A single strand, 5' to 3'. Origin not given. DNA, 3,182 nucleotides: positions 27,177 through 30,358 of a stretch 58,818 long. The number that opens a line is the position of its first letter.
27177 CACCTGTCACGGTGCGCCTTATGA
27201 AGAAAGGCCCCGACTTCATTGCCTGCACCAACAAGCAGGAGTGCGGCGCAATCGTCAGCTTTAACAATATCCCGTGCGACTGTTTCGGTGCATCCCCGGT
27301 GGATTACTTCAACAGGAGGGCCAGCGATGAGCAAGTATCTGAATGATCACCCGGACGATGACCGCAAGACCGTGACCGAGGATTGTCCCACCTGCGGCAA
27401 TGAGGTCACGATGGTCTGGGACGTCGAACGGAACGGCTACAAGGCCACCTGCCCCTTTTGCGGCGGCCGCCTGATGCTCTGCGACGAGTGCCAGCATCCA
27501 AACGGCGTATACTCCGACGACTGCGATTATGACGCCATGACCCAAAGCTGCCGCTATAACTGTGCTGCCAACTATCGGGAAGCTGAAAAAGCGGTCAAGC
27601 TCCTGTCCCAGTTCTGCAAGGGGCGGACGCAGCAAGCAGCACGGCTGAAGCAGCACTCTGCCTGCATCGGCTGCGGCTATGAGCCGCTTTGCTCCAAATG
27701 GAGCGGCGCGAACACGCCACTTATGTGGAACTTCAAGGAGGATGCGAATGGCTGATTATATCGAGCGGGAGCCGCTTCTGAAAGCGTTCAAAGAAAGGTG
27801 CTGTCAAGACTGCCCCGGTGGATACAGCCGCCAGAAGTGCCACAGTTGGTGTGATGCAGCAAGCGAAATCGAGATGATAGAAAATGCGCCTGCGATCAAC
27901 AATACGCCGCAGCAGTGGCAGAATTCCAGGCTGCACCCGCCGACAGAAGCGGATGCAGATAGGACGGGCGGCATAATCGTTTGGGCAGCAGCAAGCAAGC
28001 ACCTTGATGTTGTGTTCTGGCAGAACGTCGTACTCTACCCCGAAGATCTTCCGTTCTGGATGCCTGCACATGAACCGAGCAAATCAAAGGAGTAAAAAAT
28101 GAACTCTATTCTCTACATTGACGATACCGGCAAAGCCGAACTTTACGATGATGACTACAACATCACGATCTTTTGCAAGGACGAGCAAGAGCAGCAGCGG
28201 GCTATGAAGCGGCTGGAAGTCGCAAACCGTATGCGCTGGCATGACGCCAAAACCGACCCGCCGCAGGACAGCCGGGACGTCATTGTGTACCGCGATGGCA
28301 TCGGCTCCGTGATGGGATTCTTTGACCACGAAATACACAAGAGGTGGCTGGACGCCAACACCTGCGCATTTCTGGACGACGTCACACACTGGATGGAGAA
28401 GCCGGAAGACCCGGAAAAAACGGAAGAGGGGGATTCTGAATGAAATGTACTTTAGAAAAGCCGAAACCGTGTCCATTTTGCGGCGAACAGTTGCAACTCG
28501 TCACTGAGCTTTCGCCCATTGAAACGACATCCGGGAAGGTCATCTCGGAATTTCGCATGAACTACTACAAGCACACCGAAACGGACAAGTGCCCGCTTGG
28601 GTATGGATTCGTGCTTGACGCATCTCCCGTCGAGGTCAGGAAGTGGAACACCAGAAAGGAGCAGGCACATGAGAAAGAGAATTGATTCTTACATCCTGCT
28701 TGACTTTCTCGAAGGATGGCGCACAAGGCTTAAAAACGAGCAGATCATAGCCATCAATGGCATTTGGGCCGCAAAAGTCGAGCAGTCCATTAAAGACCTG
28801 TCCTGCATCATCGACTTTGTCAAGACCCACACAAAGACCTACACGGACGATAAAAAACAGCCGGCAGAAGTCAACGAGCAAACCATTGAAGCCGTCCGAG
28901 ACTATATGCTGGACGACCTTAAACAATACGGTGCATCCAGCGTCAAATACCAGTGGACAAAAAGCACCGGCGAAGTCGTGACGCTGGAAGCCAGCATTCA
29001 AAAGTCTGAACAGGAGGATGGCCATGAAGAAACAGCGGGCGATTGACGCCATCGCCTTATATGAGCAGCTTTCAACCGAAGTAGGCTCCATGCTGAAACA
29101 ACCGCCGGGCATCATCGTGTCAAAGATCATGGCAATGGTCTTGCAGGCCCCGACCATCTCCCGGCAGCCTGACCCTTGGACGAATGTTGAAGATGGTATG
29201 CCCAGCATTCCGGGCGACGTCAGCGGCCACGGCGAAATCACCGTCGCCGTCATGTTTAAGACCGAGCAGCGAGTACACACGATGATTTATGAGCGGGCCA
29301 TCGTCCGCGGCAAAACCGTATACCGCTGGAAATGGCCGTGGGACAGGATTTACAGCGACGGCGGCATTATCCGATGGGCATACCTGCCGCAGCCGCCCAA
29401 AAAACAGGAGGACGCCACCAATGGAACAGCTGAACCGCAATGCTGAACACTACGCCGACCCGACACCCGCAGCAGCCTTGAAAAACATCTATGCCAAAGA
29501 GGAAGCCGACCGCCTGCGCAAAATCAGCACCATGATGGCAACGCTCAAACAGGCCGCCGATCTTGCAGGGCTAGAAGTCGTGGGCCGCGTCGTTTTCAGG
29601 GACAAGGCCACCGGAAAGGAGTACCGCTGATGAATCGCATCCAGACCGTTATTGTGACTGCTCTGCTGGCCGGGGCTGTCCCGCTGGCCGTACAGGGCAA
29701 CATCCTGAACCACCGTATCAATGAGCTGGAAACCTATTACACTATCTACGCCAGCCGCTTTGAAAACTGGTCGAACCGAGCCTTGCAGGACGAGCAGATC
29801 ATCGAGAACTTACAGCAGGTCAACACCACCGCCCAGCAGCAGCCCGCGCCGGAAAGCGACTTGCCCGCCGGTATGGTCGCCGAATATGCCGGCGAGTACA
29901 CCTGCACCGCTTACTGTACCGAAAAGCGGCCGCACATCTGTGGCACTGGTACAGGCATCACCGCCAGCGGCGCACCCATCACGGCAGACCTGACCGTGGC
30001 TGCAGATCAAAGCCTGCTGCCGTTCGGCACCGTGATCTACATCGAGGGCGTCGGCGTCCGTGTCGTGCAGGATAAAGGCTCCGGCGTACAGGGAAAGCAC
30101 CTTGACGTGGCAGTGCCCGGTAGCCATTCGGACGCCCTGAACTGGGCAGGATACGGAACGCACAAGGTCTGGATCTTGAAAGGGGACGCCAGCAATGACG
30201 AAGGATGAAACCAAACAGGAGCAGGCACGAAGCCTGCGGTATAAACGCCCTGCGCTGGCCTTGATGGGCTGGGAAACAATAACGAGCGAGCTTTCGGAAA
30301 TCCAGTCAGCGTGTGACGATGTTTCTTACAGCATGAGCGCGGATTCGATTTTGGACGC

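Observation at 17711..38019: One repressor operator embedded in at least five dispersed, paralogous early promoters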

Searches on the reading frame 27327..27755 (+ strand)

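Call 14: search_protein_families(library=pfam, proteins=[window:27327-27755:+], max_evalue=0.01)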
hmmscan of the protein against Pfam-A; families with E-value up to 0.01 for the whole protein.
window:27327-27755:+ (142 aa): 1 family
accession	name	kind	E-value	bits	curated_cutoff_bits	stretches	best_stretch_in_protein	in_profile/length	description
PF14354.12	Lar_restr_allev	-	0.00015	22.3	28.6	1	42-90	6-50/58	Restriction alleviation protein Lar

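Call 15: search_protein_families(library=phrogs, proteins=[window:27327-27755:+], max_evalue=0.001)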
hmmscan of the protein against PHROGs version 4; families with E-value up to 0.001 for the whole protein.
window:27327-27755:+ (142 aa): 1 family
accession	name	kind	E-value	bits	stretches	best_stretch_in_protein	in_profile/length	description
phrog_4173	-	unknown function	5.1e-07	29.8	1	15-83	173-248/323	-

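Call 76: search_protein_families(library=padloc, proteins=[window:27327-27755:+], max_evalue=0.001)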
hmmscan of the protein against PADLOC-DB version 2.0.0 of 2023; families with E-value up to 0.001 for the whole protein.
window:27327-27755:+ (142 aa): 0 families

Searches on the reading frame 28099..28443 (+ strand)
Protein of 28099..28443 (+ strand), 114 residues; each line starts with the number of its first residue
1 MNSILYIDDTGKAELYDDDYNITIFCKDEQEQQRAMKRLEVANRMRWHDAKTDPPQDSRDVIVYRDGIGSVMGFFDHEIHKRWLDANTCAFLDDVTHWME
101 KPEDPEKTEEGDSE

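Call 75: search_protein_families(library=phrogs, proteins=[window:28099-28443:+], max_evalue=0.001)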
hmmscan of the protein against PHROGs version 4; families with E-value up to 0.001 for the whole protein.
window:28099-28443:+ (114 aa): 1 family
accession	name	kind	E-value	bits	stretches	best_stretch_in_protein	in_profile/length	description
phrog_924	-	unknown function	1.2e-09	39.2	1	29-111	74-156/267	-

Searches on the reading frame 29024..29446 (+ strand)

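Call 14: search_protein_families(library=pfam, proteins=[window:29024-29446:+], max_evalue=0.01)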
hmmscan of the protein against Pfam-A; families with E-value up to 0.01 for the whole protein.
window:29024-29446:+ (140 aa): 0 families

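Call 15: search_protein_families(library=phrogs, proteins=[window:29024-29446:+], max_evalue=0.001)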
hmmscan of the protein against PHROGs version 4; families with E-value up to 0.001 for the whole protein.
window:29024-29446:+ (140 aa): 1 family
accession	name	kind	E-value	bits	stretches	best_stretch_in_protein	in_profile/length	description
phrog_924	-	unknown function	2e-05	25.3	1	17-135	54-160/267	-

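Call 76: search_protein_families(library=padloc, proteins=[window:29024-29446:+], max_evalue=0.001)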
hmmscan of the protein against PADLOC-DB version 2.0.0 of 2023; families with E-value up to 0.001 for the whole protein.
window:29024-29446:+ (140 aa): 0 families

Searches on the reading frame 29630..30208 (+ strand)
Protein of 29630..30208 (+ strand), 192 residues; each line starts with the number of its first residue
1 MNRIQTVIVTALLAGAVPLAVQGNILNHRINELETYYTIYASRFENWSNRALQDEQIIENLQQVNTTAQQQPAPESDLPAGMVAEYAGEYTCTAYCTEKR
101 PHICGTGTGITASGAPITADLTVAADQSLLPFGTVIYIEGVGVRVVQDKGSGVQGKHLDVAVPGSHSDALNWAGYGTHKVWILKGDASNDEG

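Call 14: search_protein_families(library=pfam, proteins=[window:29630-30208:+], max_evalue=0.01)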
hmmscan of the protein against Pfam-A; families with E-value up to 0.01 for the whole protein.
window:29630-30208:+ (192 aa): 1 family
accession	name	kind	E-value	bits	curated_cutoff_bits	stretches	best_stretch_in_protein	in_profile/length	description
PF06725.17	3D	-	1.9e-10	41.2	23.8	1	122-184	2-72/72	3D domain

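Call 15: search_protein_families(library=phrogs, proteins=[window:29630-30208:+], max_evalue=0.001)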
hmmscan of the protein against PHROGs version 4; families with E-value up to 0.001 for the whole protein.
window:29630-30208:+ (192 aa): 5 families
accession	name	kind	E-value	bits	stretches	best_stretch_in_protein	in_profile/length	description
phrog_25245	-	unknown function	3.6e-63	213.2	1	4-185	5-175/178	-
phrog_22529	-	unknown function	3.3e-15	57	1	89-181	53-142/148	-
phrog_2307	-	other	1.5e-11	45.4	1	63-183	93-211/212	L-alanyl-D-glutamate peptidase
phrog_6631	-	unknown function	2.3e-09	38.1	1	90-176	154-243/251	-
phrog_20590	-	other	3.9e-07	30.8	1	103-174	162-234/242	peptidase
